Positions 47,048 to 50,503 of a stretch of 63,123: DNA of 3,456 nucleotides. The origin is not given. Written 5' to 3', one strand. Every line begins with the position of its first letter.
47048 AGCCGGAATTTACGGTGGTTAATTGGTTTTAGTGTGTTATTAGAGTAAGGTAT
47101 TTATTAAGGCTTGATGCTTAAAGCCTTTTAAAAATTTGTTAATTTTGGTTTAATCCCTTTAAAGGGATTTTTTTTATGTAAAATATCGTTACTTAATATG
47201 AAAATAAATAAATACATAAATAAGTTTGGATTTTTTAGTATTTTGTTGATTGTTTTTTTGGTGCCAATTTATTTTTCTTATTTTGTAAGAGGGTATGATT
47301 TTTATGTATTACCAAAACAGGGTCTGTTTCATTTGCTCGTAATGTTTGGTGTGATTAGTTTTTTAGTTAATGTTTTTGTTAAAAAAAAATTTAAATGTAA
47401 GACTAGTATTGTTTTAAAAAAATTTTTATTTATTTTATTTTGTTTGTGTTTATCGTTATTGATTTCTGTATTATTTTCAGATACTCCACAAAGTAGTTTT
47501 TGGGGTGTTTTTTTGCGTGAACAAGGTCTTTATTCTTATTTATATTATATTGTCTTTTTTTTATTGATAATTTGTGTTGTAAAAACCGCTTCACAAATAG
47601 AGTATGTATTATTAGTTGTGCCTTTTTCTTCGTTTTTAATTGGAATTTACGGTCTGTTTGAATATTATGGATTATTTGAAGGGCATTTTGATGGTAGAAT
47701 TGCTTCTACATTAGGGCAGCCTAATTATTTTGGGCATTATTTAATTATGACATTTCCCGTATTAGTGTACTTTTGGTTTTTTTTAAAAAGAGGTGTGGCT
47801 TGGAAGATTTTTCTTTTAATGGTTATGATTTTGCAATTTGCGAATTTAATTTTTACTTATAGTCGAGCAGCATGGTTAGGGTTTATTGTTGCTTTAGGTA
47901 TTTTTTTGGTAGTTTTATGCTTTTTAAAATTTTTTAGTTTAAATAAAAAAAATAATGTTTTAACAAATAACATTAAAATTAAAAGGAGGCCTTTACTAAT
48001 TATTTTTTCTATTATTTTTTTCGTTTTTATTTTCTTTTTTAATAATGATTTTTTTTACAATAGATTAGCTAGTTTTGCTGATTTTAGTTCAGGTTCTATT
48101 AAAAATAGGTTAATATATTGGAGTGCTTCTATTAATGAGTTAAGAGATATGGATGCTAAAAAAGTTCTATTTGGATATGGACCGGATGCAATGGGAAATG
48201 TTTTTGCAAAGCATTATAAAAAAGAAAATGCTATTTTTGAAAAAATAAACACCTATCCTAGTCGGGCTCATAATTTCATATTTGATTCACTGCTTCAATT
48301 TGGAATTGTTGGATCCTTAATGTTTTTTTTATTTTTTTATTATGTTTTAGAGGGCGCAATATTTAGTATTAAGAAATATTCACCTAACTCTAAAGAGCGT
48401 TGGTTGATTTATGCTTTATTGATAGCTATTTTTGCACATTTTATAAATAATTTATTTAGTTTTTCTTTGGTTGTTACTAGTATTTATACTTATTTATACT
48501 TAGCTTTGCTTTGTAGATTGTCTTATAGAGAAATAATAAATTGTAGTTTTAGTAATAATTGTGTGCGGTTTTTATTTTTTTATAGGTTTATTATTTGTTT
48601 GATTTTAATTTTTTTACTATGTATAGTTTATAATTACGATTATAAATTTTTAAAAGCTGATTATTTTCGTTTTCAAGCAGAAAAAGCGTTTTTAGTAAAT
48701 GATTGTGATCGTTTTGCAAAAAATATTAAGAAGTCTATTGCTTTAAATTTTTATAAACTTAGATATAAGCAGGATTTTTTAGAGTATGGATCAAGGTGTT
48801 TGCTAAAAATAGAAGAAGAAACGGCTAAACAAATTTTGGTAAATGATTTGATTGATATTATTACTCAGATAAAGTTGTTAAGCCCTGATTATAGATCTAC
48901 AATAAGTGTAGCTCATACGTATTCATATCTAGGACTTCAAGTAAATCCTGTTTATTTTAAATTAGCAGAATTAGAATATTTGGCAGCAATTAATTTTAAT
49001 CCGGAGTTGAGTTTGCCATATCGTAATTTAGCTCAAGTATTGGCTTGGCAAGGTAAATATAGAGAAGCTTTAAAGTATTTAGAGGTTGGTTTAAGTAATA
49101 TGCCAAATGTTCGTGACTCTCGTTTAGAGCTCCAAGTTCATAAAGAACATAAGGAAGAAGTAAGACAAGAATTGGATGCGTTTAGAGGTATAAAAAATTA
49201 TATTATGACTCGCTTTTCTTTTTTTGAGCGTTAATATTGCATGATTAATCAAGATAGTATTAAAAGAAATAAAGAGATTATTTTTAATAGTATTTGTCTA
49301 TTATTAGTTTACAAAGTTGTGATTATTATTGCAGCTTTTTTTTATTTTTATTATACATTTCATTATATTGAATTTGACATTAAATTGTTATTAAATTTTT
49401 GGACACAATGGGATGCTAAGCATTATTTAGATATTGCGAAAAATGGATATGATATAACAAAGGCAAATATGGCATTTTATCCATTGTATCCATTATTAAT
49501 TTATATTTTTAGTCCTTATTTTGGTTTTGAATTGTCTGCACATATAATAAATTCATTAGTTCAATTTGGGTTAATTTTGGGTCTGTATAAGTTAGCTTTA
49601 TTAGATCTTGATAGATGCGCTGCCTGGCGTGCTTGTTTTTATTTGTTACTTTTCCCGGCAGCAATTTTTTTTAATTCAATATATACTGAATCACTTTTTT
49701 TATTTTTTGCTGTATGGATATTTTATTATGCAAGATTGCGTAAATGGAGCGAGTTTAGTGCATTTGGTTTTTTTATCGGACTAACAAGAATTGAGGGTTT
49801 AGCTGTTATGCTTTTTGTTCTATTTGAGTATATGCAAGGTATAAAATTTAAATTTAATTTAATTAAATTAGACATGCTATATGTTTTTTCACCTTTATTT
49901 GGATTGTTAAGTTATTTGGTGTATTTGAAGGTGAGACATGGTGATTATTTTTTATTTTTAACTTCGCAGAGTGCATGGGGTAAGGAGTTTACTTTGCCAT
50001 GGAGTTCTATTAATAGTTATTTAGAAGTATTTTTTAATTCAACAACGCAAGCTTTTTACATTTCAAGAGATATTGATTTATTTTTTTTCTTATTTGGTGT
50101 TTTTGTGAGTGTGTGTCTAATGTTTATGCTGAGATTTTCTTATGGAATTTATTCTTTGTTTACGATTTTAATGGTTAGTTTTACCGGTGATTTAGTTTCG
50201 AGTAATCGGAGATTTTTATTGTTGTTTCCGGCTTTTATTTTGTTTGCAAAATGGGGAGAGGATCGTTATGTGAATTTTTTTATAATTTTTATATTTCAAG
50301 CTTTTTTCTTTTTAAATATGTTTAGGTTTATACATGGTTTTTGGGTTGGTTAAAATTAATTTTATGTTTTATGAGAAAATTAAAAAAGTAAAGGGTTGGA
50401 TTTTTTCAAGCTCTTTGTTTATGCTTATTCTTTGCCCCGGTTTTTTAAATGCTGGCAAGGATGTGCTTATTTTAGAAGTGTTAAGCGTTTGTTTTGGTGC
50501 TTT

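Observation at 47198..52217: Two O-antigen-ligase-family/TPR proteins and a PIG-V-like enzyme immediately downstream of the pilins: candidate pilin O-oligosaccharyltransferases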

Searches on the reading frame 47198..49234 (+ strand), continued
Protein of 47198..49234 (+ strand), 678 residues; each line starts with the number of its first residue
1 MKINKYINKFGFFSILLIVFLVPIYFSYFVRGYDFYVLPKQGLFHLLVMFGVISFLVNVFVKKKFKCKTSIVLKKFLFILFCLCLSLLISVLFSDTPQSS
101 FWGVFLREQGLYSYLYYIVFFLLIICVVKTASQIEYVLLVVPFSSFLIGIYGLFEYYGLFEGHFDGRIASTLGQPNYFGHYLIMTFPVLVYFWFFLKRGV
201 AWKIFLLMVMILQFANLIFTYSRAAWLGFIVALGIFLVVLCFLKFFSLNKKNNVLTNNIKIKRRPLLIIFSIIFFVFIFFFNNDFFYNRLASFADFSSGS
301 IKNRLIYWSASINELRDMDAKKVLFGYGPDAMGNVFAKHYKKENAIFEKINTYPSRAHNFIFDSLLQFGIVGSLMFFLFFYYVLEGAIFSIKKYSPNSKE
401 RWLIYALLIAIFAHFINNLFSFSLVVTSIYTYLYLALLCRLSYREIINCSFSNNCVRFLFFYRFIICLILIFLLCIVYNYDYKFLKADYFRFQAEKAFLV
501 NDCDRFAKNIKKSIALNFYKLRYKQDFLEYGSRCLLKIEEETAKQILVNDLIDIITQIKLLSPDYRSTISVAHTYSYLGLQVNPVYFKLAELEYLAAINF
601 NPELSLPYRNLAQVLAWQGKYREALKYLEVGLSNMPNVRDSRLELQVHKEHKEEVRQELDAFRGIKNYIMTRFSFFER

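Call 84: search_protein_families(library=pfam, proteins=[P0013, P0017, P0020, P0024, P0028, P0030, P0038, P0045, P0051, P0054], max_evalue=1)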
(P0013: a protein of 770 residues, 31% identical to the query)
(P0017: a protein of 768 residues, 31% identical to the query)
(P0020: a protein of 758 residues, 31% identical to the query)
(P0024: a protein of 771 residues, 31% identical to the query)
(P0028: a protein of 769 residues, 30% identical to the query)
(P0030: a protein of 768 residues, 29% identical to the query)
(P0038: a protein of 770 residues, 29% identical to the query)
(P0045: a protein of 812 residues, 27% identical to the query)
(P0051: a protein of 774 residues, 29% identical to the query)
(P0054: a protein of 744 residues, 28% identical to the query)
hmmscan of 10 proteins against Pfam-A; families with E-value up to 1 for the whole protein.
P0013 (770 aa): 17 families
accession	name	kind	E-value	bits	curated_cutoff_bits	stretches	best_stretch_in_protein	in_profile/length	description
PF04932.20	Wzy_C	-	9.6e-22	77.8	31.7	1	218-378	7-148/149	O-Antigen ligase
PF07719.23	TPR_2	-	2.6e-17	61.9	27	2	656-685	3-32/34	Tetratricopeptide repeat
PF00515.34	TPR_1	-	2e-15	56.3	27.8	2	656-685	3-32/34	Tetratricopeptide repeat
PF13181.12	TPR_8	-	1.6e-12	46.9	25.7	3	728-755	7-34/34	Tetratricopeptide repeat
PF13424.12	TPR_12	-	3.4e-12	46.8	30.1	2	654-712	3-69/77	Tetratricopeptide repeat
PF14559.12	TPR_19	-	2.6e-10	40.9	25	2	586-635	7-56/68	Tetratricopeptide repeat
PF13374.12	TPR_10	-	2.6e-08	34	27.5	1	657-684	5-32/42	Tetratricopeptide repeat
PF13428.12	TPR_14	-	7.3e-08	32.8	23.5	2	727-757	6-36/44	Tetratricopeptide repeat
PF13414.12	TPR_11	-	0.00074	19.6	26.8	2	664-702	4-42/42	TPR repeat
PF13432.12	TPR_16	-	0.00075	20.3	32.7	0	694-755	3-64/65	Tetratricopeptide repeat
PF08631.16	SPO22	-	0.0011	18.9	27.5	1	618-685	6-66/274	Meiosis protein SPO22/ZIP4 like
PF13176.12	TPR_7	-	0.0042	17.5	27.9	0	728-755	5-34/36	Tetratricopeptide repeat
PF23240.1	HAT_PRP39_N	-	0.0056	17.2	27.7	1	574-635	18-79/168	PRP39 N-terminal HAT repeat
PF24575.1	TPR_Slam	-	0.15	12.9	35.2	0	727-758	52-83/104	Surface lipoprotein assembly modifier, N-terminal TPR repeats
PF24885.1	TPR_NPHP3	-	0.17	11.7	100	0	540-582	68-110/239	Nephrocystin-3 TPR domain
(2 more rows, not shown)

P0017 (768 aa): 19 families
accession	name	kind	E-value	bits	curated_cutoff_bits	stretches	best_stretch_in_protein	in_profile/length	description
PF04932.20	Wzy_C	-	1.6e-20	73.8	31.7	1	215-378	4-148/149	O-Antigen ligase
PF07719.23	TPR_2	-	6.2e-15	54.5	27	3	727-755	6-34/34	Tetratricopeptide repeat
PF13424.12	TPR_12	-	3.5e-14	53.2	30.1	3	653-711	2-68/77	Tetratricopeptide repeat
PF14559.12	TPR_19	-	4.4e-13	49.8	25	2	667-707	4-44/68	Tetratricopeptide repeat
PF13181.12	TPR_8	-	1.7e-12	46.8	25.7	3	654-685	1-32/34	Tetratricopeptide repeat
PF00515.34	TPR_1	-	9e-12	44.7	27.8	1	654-686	1-33/34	Tetratricopeptide repeat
PF13428.12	TPR_14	-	3.8e-11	43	23.5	2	655-696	2-43/44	Tetratricopeptide repeat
PF13374.12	TPR_10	-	4e-06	27.1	27.5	1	654-684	2-32/42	Tetratricopeptide repeat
PF23914.1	TPR_CcmH_CycH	-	0.00065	20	42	0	610-710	56-143/158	Cytochrome c-type biogenesis protein H TPR domain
PF13174.12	TPR_6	-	0.0021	19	26.3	0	659-685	5-31/33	Tetratricopeptide repeat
PF23240.1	HAT_PRP39_N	-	0.0036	17.9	27.7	1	573-635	17-79/168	PRP39 N-terminal HAT repeat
PF13414.12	TPR_11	-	0.012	15.7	26.8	0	667-702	7-42/42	TPR repeat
PF13432.12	TPR_16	-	0.015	16.2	32.7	0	667-709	10-52/65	Tetratricopeptide repeat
PF23231.1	HAT_Syf1_CNRKL1_C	-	0.017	14.3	27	1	606-737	49-185/397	Pre-mRNA-splicing factor Syf1/CRNKL1 C-terminal HAT repeat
PF23300.3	HEAT_Nup120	-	0.027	14.7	29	1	576-682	2-113/170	Nucleoporin Nup120, HEAT repeats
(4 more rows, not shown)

P0020 (758 aa): 22 families
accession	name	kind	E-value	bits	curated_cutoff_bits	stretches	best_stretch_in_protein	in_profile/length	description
PF04932.20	Wzy_C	-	2.1e-20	73.5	31.7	1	204-367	3-147/149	O-Antigen ligase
PF07719.23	TPR_2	-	3e-16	58.6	27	3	717-745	6-34/34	Tetratricopeptide repeat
PF13181.12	TPR_8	-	8.3e-15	54.1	25.7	3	717-745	6-34/34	Tetratricopeptide repeat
PF13424.12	TPR_12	-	1.7e-14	54.2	30.1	3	643-703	2-70/77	Tetratricopeptide repeat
PF00515.34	TPR_1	-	1.7e-12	47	27.8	2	644-676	1-33/34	Tetratricopeptide repeat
PF13428.12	TPR_14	-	2.9e-09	37.1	23.5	2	717-748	6-37/44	Tetratricopeptide repeat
PF14559.12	TPR_19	-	1.6e-08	35.2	25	1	654-696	1-43/68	Tetratricopeptide repeat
PF13374.12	TPR_10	-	6.6e-06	26.4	27.5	2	644-673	2-31/42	Tetratricopeptide repeat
PF13414.12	TPR_11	-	3e-05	24.1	26.8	1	654-689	4-39/42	TPR repeat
PF13176.12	TPR_7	-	0.00023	21.4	27.9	1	717-745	4-32/36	Tetratricopeptide repeat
PF23914.1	TPR_CcmH_CycH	-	0.008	16.5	42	0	718-750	56-88/158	Cytochrome c-type biogenesis protein H TPR domain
PF23240.1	HAT_PRP39_N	-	0.014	15.9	27.7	1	565-625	19-79/168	PRP39 N-terminal HAT repeat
PF13174.12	TPR_6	-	0.017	16.2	26.3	0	718-744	6-32/33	Tetratricopeptide repeat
PF13432.12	TPR_16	-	0.04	14.8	32.7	0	651-677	38-64/65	Tetratricopeptide repeat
PF25058.1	ARM_TT21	-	0.12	12.7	27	1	602-674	15-87/155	Tetratricopeptide repeat protein 21 ARM repeat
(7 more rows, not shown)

P0024 (771 aa): 18 families
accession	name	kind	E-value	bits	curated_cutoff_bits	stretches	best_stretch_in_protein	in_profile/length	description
PF04932.20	Wzy_C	-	8.2e-21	74.8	31.7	1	218-377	7-147/149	O-Antigen ligase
PF00515.34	TPR_1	-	1.4e-12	47.3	27.8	2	661-687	7-33/34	Tetratricopeptide repeat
PF07719.23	TPR_2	-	3.9e-09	36.4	27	2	660-687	6-33/34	Tetratricopeptide repeat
PF14559.12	TPR_19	-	9.6e-09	35.9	25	2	669-721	5-57/68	Tetratricopeptide repeat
PF13428.12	TPR_14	-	4.5e-08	33.4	23.5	1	727-759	5-37/44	Tetratricopeptide repeat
PF13424.12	TPR_12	-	3e-06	27.7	30.1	2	660-717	8-73/77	Tetratricopeptide repeat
PF13181.12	TPR_8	-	1.1e-05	25.6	25.7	1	660-687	6-33/34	Tetratricopeptide repeat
PF13432.12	TPR_16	-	0.00023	22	32.7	0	662-687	38-63/65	Tetratricopeptide repeat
PF14853.12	Fis1_TPR_C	-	0.00064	20.3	25.3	1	737-769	15-47/53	Fis1 C-terminal tetratricopeptide repeat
PF13431.12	TPR_17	-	0.0019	18.7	24.4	1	677-709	1-33/34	Tetratricopeptide repeat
PF13176.12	TPR_7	-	0.017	15.7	27.9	0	660-687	4-31/36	Tetratricopeptide repeat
PF13371.12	TPR_9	-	0.026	15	35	0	580-654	5-72/73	Tetratricopeptide repeat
PF13174.12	TPR_6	-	0.032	15.3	26.3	1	661-686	6-31/33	Tetratricopeptide repeat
PF13414.12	TPR_11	-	0.045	13.9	26.8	1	662-698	1-37/42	TPR repeat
PF24575.1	TPR_Slam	-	0.067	14.1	35.2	0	664-708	56-100/104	Surface lipoprotein assembly modifier, N-terminal TPR repeats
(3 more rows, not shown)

P0028 (769 aa): 23 families
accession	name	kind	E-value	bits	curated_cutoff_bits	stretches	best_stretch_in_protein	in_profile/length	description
PF04932.20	Wzy_C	-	2.1e-19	70.2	31.7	1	216-379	5-148/149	O-Antigen ligase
PF00515.34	TPR_1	-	5.6e-15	54.9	27.8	2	656-686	3-33/34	Tetratricopeptide repeat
PF07719.23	TPR_2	-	3.9e-14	52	27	3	726-755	5-34/34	Tetratricopeptide repeat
PF13181.12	TPR_8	-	1.5e-11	43.9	25.7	2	728-754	7-33/34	Tetratricopeptide repeat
PF13424.12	TPR_12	-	1.1e-09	38.8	30.1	2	657-716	6-73/77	Tetratricopeptide repeat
PF14559.12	TPR_19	-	1.6e-09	38.4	25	1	699-762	2-65/68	Tetratricopeptide repeat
PF13432.12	TPR_16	-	4.1e-09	37.2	32.7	2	698-755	7-64/65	Tetratricopeptide repeat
PF13428.12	TPR_14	-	1.3e-08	35.1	23.5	1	726-760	5-39/44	Tetratricopeptide repeat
PF13414.12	TPR_11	-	3.2e-05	24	26.8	3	696-736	2-42/42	TPR repeat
PF13371.12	TPR_9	-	0.0001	22.7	35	1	697-765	4-72/73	Tetratricopeptide repeat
PF14853.12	Fis1_TPR_C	-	0.00096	19.7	25.3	1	726-764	5-43/53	Fis1 C-terminal tetratricopeptide repeat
PF13174.12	TPR_6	-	0.0013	19.7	26.3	1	726-753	4-31/33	Tetratricopeptide repeat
PF23914.1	TPR_CcmH_CycH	-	0.0015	18.8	42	1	659-754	55-153/158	Cytochrome c-type biogenesis protein H TPR domain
PF12895.13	ANAPC3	-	0.0018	18.9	27.2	1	700-758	1-58/82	Anaphase-promoting complex, cyclosome, subunit 3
PF13176.12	TPR_7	-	0.0051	17.2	27.9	0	659-679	4-24/36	Tetratricopeptide repeat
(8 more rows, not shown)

P0030 (768 aa): 24 families
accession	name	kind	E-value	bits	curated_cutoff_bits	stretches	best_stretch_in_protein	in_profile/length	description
PF04932.20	Wzy_C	-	8.9e-19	68.2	31.7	1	215-378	4-148/149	O-Antigen ligase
PF07719.23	TPR_2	-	8.4e-17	60.3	27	2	690-721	3-34/34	Tetratricopeptide repeat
PF13181.12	TPR_8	-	1.6e-15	56.3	25.7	3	690-720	3-33/34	Tetratricopeptide repeat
PF00515.34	TPR_1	-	4.5e-14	52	27.8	2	690-721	3-34/34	Tetratricopeptide repeat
PF14559.12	TPR_19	-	1e-12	48.6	25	3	700-764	3-67/68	Tetratricopeptide repeat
PF13428.12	TPR_14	-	2.4e-12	46.7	23.5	1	689-729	2-42/44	Tetratricopeptide repeat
PF13424.12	TPR_12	-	1.3e-11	44.9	30.1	1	659-718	8-75/77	Tetratricopeptide repeat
PF13176.12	TPR_7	-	2.6e-08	33.8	27.9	0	690-717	1-28/36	Tetratricopeptide repeat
PF13432.12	TPR_16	-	1.7e-07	32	32.7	1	660-721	3-64/65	Tetratricopeptide repeat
PF13374.12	TPR_10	-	1.2e-06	28.8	27.5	0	689-717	3-31/42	Tetratricopeptide repeat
PF13414.12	TPR_11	-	2e-06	27.8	26.8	2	661-702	1-42/42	TPR repeat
PF13431.12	TPR_17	-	2.4e-05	24.7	24.4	1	677-708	2-33/34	Tetratricopeptide repeat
PF23914.1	TPR_CcmH_CycH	-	8e-05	23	42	1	681-762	43-127/158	Cytochrome c-type biogenesis protein H TPR domain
PF24892.1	UTP6_C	-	0.0023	18.3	27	1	674-757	49-129/261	U3 small nucleolar RNA-associated protein 6 C-terminal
PF12569.14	NatA_aux_su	-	0.0057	16.1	33.3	1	664-755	165-259/515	N-terminal acetyltransferase A, auxiliary subunit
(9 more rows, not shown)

P0038 (770 aa): 26 families (the best 25 are shown)
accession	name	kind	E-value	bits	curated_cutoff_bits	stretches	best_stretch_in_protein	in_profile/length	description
PF04932.20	Wzy_C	-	1.1e-22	80.8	31.7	1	215-379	3-148/149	O-Antigen ligase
PF00515.34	TPR_1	-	6.4e-21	73.7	27.8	3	656-687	1-32/34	Tetratricopeptide repeat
PF07719.23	TPR_2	-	3e-17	61.7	27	3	656-687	1-32/34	Tetratricopeptide repeat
PF14559.12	TPR_19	-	2.4e-13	50.6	25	2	666-733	1-68/68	Tetratricopeptide repeat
PF13181.12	TPR_8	-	7.8e-13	47.9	25.7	3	728-757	5-34/34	Tetratricopeptide repeat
PF13428.12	TPR_14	-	3.4e-11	43.1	23.5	1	728-760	5-37/44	Tetratricopeptide repeat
PF13432.12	TPR_16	-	1.3e-10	41.9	32.7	2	720-757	27-64/65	Tetratricopeptide repeat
PF13424.12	TPR_12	-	2.1e-10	41.1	30.1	2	728-752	49-73/77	Tetratricopeptide repeat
PF13176.12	TPR_7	-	1.3e-07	31.5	27.9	2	729-757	4-34/36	Tetratricopeptide repeat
PF13371.12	TPR_9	-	1.4e-07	31.8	35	2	579-635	3-59/73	Tetratricopeptide repeat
PF13414.12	TPR_11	-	7.9e-07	29.1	26.8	1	612-635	1-24/42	TPR repeat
PF13374.12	TPR_10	-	1e-06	29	27.5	1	730-752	8-30/42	Tetratricopeptide repeat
PF13174.12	TPR_6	-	6.2e-06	27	26.3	1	728-756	4-32/33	Tetratricopeptide repeat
PF23914.1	TPR_CcmH_CycH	-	0.00019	21.8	42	1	661-757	55-154/158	Cytochrome c-type biogenesis protein H TPR domain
PF13431.12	TPR_17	-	0.00024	21.6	24.4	0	679-710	2-33/34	Tetratricopeptide repeat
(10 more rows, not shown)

P0045 (812 aa): 17 families
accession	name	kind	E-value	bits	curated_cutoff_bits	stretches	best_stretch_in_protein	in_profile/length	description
PF04932.20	Wzy_C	-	2.6e-16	60.2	31.7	1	229-378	4-149/149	O-Antigen ligase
PF07719.23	TPR_2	-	1.8e-12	46.8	27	2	720-749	3-32/34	Tetratricopeptide repeat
PF00515.34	TPR_1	-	2.3e-09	37.1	27.8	2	754-785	3-34/34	Tetratricopeptide repeat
PF14559.12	TPR_19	-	2.6e-08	34.5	25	1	736-788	9-61/68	Tetratricopeptide repeat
PF13428.12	TPR_14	-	1.1e-06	29.2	23.5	0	723-759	6-42/44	Tetratricopeptide repeat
PF13414.12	TPR_11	-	5.1e-06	26.5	26.8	1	725-764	1-40/42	TPR repeat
PF13181.12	TPR_8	-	6.3e-06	26.4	25.7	0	721-749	4-32/34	Tetratricopeptide repeat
PF13424.12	TPR_12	-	2.2e-05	25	30.1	1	719-774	4-67/77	Tetratricopeptide repeat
PF23240.1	HAT_PRP39_N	-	0.0017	18.9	27.7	1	651-698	32-79/168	PRP39 N-terminal HAT repeat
PF08311.18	Mad3_BUB1_I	-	0.0029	18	31.4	1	667-694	96-123/123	Mad3/BUB1 homology region 1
PF13432.12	TPR_16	-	0.0034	18.2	32.7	1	723-785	2-64/65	Tetratricopeptide repeat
PF23231.1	HAT_Syf1_CNRKL1_C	-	0.0049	16.1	27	1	665-707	45-86/397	Pre-mRNA-splicing factor Syf1/CRNKL1 C-terminal HAT repeat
PF13174.12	TPR_6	-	0.0095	17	26.3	0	723-749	5-31/33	Tetratricopeptide repeat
PF13431.12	TPR_17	-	0.051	14.3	24.4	1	740-773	1-34/34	Tetratricopeptide repeat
PF25058.1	ARM_TT21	-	0.087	13.2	27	1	675-772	15-114/155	Tetratricopeptide repeat protein 21 ARM repeat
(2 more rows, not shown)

P0051 (774 aa): 21 families
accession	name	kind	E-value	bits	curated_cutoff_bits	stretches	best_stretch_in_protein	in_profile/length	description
PF04932.20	Wzy_C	-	1.9e-16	60.6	31.7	1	220-383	2-149/149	O-Antigen ligase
PF07719.23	TPR_2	-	3.1e-15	55.4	27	2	609-640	1-32/34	Tetratricopeptide repeat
PF00515.34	TPR_1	-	1.7e-13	50.2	27.8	1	609-640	1-32/34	Tetratricopeptide repeat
PF13181.12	TPR_8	-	6.3e-11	42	25.7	3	610-637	2-29/34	Tetratricopeptide repeat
PF13424.12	TPR_12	-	1.8e-08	34.9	30.1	2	610-636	4-30/77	Tetratricopeptide repeat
PF13428.12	TPR_14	-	3.9e-07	30.6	23.5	1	609-642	1-34/44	Tetratricopeptide repeat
PF13432.12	TPR_16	-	4.3e-07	30.7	32.7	2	602-640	25-62/65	Tetratricopeptide repeat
PF13176.12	TPR_7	-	1.4e-05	25.2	27.9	1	613-638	3-30/36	Tetratricopeptide repeat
PF13371.12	TPR_9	-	0.00011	22.6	35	1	598-641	18-61/73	Tetratricopeptide repeat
PF14559.12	TPR_19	-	0.00013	22.6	25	1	598-630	14-46/68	Tetratricopeptide repeat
PF13414.12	TPR_11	-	0.00021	21.4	26.8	2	616-638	1-23/42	TPR repeat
PF12895.13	ANAPC3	-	0.0028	18.3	27.2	1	690-723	19-50/82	Anaphase-promoting complex, cyclosome, subunit 3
PF23914.1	TPR_CcmH_CycH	-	0.0035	17.6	42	0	587-644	99-156/158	Cytochrome c-type biogenesis protein H TPR domain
PF13174.12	TPR_6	-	0.0059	17.6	26.3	1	611-640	2-31/33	Tetratricopeptide repeat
PF10602.15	RPN7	-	0.014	15.6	29.6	1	607-643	34-70/174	26S proteasome subunit RPN7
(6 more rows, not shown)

P0054 (744 aa): 15 families
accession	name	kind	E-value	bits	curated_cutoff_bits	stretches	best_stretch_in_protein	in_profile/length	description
PF04932.20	Wzy_C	-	1.8e-23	83.4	31.7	1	210-364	1-149/149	O-Antigen ligase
PF07719.23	TPR_2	-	9.3e-13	47.7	27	2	577-609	1-33/34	Tetratricopeptide repeat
PF00515.34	TPR_1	-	7.3e-11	41.9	27.8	3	664-687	3-26/34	Tetratricopeptide repeat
PF13428.12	TPR_14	-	5.6e-08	33.2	23.5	0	577-609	1-33/44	Tetratricopeptide repeat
PF13181.12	TPR_8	-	2e-06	27.9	25.7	2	701-723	6-28/34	Tetratricopeptide repeat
PF13424.12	TPR_12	-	3.4e-06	27.6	30.1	0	632-682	7-65/77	Tetratricopeptide repeat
PF13176.12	TPR_7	-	0.00023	21.5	27.9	0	704-731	7-34/36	Tetratricopeptide repeat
PF13414.12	TPR_11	-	0.0007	19.7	26.8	0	642-676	8-42/42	TPR repeat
PF13174.12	TPR_6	-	0.0011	19.9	26.3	0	667-682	5-20/33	Tetratricopeptide repeat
PF13431.12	TPR_17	-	0.0056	17.3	24.4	1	651-682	2-33/34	Tetratricopeptide repeat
PF14559.12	TPR_19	-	0.018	15.8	25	0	643-682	6-45/68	Tetratricopeptide repeat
PF12569.14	NatA_aux_su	-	0.041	13.3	33.3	0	668-737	198-263/515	N-terminal acetyltransferase A, auxiliary subunit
PF20225.4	DUF6584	-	0.18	12.3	27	0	656-681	31-56/171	Family of unknown function (DUF6584)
PF13374.12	TPR_10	-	0.22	12.1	27.5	0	702-723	8-29/42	Tetratricopeptide repeat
PF13432.12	TPR_16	-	0.24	12.3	32.7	0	668-723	3-58/65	Tetratricopeptide repeat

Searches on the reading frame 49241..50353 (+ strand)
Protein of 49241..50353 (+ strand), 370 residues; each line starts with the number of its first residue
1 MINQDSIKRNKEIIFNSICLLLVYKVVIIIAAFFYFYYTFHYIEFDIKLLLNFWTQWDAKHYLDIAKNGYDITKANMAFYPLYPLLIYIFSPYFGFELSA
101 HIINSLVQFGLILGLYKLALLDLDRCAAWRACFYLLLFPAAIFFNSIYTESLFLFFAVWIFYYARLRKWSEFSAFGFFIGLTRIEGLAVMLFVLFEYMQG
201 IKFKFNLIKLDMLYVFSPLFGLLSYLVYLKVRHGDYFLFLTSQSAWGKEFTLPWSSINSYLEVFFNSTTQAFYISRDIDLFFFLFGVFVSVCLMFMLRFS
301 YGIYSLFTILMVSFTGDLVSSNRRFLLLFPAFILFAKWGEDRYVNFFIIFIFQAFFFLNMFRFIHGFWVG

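Call 3: search_protein_families(library=pfam, proteins=[window:49241-50353:+], max_evalue=0.01)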
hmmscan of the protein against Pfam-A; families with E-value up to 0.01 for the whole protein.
window:49241-50353:+ (370 aa): 1 family
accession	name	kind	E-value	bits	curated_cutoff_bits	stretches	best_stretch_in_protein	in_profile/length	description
PF04188.19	Mannosyl_trans2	-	5.3e-10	39.6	22.4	1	48-220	53-234/443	Mannosyltransferase (PIG-V)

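Call 4: search_protein_families(library=ncbifam, proteins=[window:49241-50353:+], max_evalue=0.01)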
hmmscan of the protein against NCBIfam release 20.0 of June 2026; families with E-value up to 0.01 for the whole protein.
window:49241-50353:+ (370 aa): 1 family
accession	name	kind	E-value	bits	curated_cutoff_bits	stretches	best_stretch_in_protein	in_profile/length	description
NF046093.1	AZOBR_p60025_fam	subfamily_domain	0.00013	21.3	150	1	81-197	95-211/232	AZOBR_p60025 family cell surface glycopolymer formation protein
